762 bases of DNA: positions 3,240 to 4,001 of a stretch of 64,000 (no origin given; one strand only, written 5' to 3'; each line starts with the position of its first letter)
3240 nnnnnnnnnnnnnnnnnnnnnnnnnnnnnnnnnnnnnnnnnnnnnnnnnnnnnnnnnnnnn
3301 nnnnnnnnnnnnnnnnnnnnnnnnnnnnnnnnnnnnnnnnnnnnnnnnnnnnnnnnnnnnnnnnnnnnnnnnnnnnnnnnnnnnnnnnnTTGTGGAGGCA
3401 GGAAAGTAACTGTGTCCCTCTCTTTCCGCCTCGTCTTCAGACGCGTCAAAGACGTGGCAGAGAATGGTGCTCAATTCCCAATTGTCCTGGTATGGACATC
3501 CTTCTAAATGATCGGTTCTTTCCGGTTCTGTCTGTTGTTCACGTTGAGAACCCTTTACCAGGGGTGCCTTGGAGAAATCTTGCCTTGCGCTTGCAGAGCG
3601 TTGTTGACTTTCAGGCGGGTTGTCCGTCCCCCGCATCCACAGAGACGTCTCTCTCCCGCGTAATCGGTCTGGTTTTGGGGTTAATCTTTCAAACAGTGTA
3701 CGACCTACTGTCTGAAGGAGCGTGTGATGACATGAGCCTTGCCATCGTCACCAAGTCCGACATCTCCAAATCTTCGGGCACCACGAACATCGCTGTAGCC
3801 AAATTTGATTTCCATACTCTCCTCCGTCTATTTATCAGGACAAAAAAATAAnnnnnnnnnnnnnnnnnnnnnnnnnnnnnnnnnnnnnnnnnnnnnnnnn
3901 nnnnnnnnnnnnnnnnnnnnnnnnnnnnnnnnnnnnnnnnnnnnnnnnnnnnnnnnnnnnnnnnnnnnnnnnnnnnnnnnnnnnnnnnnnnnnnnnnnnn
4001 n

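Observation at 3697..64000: Recurrent tandem amplification of gene-boundary segments: eleven loci in 64 kb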

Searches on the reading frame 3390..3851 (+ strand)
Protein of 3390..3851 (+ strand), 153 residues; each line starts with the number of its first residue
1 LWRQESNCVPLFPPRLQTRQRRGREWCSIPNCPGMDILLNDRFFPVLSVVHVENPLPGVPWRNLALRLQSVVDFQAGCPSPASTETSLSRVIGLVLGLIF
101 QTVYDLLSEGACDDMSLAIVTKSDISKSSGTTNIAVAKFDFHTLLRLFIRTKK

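Call 60: search_protein_families(library=pfam, proteins=[window:3390-3851:+], max_evalue=0.01)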
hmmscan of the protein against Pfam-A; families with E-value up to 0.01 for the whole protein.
window:3390-3851:+ (153 aa): 0 families
